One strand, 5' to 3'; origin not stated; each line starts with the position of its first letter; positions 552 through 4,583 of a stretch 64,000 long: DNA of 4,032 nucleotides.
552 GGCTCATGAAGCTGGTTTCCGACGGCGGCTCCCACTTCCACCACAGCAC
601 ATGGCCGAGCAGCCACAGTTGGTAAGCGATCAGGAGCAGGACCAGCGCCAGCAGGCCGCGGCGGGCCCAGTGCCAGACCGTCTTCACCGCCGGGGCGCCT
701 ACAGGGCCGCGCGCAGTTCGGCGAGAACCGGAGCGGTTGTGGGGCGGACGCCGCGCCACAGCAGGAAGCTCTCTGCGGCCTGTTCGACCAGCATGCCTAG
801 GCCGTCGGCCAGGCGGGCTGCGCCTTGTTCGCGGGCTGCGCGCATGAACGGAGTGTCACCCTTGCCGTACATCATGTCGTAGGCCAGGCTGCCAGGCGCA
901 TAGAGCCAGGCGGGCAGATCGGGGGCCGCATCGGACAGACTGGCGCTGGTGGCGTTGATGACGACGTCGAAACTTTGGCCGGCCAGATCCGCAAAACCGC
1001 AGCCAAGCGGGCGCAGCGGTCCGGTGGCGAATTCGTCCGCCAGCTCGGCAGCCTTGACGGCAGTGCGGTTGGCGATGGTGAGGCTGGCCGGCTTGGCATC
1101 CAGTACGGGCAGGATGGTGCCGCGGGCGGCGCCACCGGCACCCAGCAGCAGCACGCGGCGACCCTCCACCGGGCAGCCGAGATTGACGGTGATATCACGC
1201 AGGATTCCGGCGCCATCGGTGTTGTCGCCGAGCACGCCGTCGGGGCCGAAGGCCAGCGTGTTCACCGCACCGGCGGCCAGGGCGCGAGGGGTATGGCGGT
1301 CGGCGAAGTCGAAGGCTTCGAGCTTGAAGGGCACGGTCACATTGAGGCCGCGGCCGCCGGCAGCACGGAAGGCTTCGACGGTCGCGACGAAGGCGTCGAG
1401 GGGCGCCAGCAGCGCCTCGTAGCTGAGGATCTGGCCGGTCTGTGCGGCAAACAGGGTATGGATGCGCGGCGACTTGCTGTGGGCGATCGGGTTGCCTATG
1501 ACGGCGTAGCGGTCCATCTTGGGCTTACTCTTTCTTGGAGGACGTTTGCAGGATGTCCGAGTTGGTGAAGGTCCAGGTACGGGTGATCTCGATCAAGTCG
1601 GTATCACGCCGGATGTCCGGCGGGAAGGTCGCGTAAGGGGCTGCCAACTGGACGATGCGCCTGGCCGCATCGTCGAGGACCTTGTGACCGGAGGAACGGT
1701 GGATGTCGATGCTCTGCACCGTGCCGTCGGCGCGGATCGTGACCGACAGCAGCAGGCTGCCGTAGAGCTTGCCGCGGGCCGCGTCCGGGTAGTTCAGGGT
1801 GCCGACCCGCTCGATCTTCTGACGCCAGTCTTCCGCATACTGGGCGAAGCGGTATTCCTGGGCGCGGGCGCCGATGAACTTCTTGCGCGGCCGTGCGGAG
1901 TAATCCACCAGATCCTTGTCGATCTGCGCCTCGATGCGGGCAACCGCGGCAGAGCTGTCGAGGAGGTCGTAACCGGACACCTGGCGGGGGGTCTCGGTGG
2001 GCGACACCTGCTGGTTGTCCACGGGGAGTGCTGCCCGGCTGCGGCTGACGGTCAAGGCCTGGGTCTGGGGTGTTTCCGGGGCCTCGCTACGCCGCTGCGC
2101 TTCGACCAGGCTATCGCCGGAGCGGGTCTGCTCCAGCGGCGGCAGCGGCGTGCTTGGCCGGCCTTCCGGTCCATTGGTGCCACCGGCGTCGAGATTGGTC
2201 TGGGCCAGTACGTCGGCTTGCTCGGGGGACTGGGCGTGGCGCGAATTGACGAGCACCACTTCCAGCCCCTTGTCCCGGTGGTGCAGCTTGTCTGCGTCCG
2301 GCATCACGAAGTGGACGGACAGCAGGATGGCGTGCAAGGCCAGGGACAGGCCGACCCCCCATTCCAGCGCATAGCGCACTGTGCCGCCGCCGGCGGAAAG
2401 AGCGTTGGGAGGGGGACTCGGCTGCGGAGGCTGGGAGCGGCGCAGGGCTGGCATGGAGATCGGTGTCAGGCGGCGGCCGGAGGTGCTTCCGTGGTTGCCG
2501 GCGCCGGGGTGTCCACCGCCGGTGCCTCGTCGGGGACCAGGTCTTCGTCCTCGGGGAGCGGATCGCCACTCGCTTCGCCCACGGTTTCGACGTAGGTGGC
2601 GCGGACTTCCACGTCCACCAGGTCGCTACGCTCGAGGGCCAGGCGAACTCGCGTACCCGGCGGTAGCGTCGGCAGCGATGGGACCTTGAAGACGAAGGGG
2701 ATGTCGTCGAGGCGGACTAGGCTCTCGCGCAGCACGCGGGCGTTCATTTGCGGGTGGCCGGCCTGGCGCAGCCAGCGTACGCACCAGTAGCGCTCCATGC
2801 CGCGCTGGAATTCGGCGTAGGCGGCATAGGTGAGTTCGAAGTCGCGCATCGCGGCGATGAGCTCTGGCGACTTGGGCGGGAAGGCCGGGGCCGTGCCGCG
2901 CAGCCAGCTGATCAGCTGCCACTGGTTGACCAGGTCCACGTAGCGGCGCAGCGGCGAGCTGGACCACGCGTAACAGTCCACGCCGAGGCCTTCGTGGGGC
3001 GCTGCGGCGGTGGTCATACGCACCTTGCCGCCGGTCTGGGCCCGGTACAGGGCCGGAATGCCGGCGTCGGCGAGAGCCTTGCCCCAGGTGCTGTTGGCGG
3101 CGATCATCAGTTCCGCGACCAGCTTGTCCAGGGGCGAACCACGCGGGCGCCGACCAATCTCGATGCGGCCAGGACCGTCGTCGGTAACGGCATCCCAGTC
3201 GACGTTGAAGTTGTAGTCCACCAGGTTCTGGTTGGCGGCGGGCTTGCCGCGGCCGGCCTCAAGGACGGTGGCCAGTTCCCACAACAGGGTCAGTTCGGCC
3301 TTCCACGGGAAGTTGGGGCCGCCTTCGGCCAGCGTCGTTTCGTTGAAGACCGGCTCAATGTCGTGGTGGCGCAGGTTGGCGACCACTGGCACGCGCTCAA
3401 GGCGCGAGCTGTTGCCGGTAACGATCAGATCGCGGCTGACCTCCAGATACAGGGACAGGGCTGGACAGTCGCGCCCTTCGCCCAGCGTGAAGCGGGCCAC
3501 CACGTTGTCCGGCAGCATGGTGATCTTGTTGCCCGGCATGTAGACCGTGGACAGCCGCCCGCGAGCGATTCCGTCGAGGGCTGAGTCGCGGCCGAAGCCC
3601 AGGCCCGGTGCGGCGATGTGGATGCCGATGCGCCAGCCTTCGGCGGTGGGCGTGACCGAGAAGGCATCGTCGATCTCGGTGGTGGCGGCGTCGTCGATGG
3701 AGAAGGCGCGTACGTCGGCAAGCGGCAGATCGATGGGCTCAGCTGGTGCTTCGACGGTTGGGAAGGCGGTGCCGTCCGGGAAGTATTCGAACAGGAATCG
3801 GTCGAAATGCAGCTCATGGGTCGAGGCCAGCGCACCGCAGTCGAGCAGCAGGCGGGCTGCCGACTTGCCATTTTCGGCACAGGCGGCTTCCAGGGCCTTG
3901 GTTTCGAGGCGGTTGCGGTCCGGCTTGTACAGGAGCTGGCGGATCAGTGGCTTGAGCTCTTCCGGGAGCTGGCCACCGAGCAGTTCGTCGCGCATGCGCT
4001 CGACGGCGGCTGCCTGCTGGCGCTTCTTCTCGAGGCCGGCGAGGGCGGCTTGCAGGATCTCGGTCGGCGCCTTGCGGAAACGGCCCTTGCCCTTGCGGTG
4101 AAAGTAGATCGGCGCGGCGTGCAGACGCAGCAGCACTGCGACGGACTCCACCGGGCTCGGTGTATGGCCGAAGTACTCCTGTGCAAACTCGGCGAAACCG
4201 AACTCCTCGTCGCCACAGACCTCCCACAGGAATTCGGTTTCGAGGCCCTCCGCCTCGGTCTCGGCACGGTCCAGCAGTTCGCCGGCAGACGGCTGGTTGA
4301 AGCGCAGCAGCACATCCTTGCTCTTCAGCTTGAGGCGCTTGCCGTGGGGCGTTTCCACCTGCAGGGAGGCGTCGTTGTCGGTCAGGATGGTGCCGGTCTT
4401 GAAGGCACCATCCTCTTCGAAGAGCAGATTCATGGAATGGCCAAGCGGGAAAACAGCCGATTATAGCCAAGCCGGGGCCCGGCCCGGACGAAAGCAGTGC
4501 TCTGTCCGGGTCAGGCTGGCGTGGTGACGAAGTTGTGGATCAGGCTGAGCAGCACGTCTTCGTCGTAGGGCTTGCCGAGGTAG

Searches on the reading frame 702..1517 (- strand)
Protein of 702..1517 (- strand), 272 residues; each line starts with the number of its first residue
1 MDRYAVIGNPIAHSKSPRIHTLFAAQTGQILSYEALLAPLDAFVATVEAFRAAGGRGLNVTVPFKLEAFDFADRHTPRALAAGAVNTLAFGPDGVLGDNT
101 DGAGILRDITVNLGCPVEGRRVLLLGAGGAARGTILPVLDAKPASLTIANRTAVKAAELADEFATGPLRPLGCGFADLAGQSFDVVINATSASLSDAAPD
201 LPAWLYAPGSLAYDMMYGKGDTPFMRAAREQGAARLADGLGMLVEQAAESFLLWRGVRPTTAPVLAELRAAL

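Call 63: search_protein_families(library=padloc, alignment_id=A6, max_evalue=1e-8)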
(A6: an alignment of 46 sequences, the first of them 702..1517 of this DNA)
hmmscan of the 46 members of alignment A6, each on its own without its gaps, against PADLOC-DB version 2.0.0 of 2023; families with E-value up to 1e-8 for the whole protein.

A. member 1, window:702-1517:- (272 aa): 0 families

B. families by the number of members that match (of 46 scanned): 22 families
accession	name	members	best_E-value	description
PDLC02864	DpdF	1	1.7e-261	DpdF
PDLC02861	DpdF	1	2.3e-240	DpdF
PDLC02870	DpdF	1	3.2e-149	DpdF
PDLC03928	PsyrT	1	2.6e-95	-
PDLC02865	DpdF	1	2.5e-92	DpdF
PDLC02859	DpdF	1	2.7e-62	DpdF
PDLC02868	DpdF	1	8e-51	DpdF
PDLC02863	DpdF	1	2.5e-49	DpdF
PDLC02872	DpdF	1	2.7e-44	DpdF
PDLC01089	C3a193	1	1.2e-42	poss. alt. Cas3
PDLC02855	DpdF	1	2.6e-39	DpdF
PDLC02857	DpdF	1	1.6e-32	DpdF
PDLC02867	DpdF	1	2e-32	DpdF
PDLC04134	mad2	1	1.1e-27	mads_2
PDLC02858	DpdF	1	8.4e-27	DpdF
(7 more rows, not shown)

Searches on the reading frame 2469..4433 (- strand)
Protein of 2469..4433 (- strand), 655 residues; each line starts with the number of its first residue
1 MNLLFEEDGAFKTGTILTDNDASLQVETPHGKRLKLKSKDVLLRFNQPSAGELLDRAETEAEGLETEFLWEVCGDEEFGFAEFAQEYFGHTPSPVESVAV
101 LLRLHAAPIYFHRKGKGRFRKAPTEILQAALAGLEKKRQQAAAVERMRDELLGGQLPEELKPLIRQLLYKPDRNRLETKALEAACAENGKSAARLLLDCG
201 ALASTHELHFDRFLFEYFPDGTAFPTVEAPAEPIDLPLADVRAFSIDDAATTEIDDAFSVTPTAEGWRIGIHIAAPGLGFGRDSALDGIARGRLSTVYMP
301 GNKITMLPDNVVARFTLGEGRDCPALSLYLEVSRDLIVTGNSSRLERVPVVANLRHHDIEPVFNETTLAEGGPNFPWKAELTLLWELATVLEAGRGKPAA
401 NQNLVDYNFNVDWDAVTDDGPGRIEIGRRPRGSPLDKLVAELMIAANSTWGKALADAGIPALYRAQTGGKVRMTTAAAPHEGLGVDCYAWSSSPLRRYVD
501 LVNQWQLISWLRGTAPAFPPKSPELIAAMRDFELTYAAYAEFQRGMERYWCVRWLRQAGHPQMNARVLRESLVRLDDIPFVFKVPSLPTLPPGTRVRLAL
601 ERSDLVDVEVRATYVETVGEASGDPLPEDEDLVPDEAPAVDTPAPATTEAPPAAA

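Call 80: search_protein_families(library=pfam, proteins=[window:2469-4433:-], max_evalue=1e-10)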
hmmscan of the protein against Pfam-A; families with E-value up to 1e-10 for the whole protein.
window:2469-4433:- (655 aa): 1 family
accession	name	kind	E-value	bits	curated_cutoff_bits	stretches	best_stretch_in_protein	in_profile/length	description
PF00773.25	RNB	-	5.5e-43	147.9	29.3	1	238-467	4-228/326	RNB domain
